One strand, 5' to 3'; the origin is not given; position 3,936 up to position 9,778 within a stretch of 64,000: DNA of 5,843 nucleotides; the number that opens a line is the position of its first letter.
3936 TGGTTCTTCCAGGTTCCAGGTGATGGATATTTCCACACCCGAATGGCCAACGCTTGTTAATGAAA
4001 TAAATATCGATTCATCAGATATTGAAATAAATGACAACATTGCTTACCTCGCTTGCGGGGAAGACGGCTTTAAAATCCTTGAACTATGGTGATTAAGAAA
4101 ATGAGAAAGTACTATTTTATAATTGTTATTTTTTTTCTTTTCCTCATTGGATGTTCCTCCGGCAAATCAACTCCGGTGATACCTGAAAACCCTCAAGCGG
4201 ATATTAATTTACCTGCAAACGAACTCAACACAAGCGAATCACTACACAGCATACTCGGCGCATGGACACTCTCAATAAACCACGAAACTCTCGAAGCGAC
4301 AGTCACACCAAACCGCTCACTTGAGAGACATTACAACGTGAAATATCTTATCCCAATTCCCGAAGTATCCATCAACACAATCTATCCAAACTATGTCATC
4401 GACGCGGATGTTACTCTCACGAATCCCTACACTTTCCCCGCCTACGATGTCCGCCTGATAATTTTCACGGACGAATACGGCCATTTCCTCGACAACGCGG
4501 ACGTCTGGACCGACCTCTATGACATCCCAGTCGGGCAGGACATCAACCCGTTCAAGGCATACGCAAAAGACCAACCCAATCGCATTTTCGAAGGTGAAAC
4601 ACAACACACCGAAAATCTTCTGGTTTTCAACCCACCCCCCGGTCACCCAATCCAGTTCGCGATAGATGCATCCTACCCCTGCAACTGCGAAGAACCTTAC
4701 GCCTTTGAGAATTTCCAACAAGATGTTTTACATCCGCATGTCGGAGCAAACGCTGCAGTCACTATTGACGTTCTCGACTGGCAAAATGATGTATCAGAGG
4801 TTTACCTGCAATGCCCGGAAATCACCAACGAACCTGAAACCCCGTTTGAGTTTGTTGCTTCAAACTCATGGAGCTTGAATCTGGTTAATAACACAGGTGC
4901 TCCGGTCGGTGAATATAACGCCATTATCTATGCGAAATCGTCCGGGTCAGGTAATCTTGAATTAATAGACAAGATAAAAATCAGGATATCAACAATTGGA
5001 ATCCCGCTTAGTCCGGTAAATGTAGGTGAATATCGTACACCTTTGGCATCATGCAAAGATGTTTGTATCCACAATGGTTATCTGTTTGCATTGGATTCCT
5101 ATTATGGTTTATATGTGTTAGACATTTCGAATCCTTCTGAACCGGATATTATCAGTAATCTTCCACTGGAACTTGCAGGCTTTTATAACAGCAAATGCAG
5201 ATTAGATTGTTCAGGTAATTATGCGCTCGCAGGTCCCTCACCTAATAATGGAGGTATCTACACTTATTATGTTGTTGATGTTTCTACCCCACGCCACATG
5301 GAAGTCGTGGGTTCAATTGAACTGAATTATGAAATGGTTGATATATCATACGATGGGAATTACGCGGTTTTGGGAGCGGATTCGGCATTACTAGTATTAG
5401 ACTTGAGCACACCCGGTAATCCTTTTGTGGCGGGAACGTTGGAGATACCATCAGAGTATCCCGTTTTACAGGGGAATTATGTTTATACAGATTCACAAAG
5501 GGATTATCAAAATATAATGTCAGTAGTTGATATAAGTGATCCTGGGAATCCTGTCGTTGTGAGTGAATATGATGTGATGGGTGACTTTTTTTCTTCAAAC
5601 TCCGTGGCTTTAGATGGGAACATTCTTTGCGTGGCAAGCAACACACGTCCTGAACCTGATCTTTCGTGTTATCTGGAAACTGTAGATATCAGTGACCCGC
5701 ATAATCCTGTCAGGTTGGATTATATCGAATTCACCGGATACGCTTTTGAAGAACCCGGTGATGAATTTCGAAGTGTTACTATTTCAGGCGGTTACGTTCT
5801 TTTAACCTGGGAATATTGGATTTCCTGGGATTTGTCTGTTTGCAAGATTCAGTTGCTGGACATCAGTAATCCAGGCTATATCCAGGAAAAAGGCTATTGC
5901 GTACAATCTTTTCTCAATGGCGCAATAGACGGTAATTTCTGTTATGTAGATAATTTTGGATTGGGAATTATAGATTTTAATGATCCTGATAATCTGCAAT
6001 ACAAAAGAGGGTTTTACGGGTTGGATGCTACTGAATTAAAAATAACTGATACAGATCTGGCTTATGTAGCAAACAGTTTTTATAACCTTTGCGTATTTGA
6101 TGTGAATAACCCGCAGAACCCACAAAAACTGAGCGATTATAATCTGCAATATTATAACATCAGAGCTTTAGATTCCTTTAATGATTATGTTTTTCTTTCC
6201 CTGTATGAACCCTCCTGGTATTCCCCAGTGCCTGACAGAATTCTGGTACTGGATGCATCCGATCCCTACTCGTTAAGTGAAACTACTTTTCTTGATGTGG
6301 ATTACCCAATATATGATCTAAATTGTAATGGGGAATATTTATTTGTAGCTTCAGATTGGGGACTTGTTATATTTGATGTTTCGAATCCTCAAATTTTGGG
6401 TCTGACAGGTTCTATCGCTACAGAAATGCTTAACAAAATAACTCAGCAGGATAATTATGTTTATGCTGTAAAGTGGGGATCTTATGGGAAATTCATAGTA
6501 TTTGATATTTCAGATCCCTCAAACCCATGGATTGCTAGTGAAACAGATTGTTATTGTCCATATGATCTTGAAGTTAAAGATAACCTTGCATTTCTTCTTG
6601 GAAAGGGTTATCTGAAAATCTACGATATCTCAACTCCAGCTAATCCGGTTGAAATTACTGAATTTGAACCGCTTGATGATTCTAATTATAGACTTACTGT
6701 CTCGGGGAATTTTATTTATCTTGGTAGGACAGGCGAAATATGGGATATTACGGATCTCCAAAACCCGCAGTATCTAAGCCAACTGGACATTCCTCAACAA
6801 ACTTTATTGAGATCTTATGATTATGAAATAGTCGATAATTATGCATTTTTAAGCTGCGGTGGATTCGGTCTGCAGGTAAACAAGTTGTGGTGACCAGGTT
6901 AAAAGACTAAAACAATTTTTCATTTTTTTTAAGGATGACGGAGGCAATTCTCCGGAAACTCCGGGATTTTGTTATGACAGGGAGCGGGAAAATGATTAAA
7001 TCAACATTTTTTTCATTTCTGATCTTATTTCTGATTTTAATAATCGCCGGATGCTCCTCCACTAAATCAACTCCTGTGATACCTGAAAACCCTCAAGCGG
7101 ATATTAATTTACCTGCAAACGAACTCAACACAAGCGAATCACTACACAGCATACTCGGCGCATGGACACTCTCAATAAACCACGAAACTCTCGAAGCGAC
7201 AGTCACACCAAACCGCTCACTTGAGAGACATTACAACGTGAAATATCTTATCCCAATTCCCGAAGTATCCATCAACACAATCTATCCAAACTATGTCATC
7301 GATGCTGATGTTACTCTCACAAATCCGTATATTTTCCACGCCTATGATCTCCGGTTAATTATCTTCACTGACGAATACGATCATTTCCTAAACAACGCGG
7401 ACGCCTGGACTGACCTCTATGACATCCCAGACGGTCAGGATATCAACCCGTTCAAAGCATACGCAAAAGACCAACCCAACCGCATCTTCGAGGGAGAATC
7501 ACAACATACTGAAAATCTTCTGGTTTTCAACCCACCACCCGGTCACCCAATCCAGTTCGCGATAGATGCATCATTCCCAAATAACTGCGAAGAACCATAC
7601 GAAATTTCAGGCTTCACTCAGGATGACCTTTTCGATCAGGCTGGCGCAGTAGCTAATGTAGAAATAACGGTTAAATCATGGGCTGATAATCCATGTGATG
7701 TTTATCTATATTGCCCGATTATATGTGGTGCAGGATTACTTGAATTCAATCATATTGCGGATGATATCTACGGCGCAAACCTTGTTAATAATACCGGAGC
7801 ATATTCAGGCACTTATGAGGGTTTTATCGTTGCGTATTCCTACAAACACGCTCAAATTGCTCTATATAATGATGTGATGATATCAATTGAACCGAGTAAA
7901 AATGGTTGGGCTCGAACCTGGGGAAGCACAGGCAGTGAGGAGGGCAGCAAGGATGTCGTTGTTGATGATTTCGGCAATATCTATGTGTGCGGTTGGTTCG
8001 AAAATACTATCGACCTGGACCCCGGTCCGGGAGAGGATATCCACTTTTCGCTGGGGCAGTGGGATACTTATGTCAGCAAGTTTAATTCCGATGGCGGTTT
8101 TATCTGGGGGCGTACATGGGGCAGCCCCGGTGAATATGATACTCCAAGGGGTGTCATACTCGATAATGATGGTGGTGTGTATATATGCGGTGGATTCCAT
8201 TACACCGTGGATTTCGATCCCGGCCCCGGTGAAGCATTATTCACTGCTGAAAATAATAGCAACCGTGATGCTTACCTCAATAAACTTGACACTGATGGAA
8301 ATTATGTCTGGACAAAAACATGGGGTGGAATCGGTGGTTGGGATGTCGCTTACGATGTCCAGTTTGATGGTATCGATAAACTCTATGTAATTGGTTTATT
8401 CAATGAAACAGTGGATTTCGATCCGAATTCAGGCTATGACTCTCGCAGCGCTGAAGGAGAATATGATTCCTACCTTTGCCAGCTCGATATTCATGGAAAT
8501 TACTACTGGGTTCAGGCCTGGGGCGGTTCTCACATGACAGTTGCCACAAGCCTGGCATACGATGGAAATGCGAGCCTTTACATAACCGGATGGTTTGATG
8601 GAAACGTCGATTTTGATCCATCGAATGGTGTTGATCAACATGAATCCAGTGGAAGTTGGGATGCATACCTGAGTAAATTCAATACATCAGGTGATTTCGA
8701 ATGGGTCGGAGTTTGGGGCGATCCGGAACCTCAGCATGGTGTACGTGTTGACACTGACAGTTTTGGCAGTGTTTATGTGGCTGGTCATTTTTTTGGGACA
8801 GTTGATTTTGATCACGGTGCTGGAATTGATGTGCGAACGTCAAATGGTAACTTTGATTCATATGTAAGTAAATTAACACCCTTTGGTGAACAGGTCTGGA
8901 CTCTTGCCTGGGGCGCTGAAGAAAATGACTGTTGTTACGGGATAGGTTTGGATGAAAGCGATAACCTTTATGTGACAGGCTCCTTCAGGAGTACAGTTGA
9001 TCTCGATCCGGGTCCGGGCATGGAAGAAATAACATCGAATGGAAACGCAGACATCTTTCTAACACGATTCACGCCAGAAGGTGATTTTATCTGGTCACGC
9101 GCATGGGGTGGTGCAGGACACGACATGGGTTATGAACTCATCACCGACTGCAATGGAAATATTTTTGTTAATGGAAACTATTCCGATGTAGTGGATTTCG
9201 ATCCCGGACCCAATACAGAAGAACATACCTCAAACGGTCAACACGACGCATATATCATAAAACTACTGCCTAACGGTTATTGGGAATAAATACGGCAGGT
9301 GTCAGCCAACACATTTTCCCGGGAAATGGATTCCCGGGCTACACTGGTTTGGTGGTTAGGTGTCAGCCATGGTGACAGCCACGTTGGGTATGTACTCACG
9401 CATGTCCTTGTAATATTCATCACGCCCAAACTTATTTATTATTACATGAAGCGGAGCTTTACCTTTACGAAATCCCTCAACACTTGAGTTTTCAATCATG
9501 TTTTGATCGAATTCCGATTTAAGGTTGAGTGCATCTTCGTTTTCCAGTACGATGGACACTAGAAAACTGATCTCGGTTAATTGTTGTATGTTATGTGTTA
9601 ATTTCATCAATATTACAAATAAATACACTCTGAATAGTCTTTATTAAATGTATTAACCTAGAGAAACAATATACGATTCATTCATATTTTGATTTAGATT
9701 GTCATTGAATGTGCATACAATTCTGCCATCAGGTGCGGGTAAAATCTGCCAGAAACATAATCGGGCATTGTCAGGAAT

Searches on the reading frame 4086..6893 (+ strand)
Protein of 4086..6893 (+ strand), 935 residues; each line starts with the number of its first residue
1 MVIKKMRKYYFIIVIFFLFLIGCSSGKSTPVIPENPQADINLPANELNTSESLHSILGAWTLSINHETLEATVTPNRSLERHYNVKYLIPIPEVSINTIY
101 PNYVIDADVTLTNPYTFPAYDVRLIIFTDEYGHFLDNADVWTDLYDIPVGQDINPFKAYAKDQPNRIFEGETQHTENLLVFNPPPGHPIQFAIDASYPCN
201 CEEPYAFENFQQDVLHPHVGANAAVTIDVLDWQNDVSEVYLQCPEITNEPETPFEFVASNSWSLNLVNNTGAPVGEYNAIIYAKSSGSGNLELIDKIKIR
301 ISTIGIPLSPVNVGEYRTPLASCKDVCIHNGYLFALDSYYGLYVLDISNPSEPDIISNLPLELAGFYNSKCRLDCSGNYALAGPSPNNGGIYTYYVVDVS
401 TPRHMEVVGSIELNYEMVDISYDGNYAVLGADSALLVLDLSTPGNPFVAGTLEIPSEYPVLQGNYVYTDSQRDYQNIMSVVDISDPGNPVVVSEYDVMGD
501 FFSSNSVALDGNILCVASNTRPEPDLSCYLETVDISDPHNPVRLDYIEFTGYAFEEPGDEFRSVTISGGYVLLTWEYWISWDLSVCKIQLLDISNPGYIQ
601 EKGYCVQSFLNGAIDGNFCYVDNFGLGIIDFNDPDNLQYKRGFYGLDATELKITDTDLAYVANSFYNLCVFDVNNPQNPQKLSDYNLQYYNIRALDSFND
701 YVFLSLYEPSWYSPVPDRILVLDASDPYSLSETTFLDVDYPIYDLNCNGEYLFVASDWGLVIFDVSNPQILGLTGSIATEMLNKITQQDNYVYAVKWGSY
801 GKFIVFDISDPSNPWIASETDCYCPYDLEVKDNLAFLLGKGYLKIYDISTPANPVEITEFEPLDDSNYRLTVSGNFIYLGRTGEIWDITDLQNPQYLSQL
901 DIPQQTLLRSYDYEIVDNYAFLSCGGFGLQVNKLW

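Call 30: search_protein_families(library=pfam, proteins=[window:4086-6893:+], max_evalue=0.001)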
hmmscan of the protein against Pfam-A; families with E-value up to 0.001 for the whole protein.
window:4086-6893:+ (935 aa): 2 families
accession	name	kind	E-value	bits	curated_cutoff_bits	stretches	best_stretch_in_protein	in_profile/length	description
PF08309.17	LVIVD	-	3.1e-30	103.7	20.2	2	745-779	7-42/42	LVIVD repeat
PF09826.15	Beta_propel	-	3.6e-08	33.2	22.4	0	476-507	90-121/495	Beta propeller domain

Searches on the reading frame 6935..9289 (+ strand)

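Call 3: search_protein_families(library=pfam, proteins=[window:6935-9289:+], max_evalue=0.1)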
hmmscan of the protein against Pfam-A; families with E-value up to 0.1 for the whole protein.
window:6935-9289:+ (784 aa): 2 families
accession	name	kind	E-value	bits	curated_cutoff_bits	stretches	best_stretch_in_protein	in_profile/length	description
PF06739.17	SBBP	-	2.8e-12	46.8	20.5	2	665-683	13-31/38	Beta-propeller repeat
PF09926.15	DUF2158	-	0.00032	20.8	22.3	1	530-560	11-40/50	Uncharacterized small protein (DUF2158)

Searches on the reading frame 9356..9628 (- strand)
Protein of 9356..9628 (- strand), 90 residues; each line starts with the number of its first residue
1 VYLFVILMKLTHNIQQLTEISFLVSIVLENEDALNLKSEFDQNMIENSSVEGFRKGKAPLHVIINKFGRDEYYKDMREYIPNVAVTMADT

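Call 3: search_protein_families(library=pfam, proteins=[window:9356-9628:-], max_evalue=0.1)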
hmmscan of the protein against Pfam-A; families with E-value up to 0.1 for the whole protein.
window:9356-9628:- (90 aa): 1 family
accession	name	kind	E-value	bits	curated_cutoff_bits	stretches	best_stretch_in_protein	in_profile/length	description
PF05697.18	Trigger_N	-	1e-06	29.5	22.2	1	42-81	33-71/144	Bacterial trigger factor protein (TF)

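Call 4: search_protein_families(library=ncbifam, proteins=[window:9356-9628:-], max_evalue=0.1)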
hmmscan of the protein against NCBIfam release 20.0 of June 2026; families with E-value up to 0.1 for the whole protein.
window:9356-9628:- (90 aa): 1 family
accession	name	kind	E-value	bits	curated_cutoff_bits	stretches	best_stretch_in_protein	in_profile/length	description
TIGR00115.1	tig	equivalog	1.9e-06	27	180.2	1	42-80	23-61/410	trigger factor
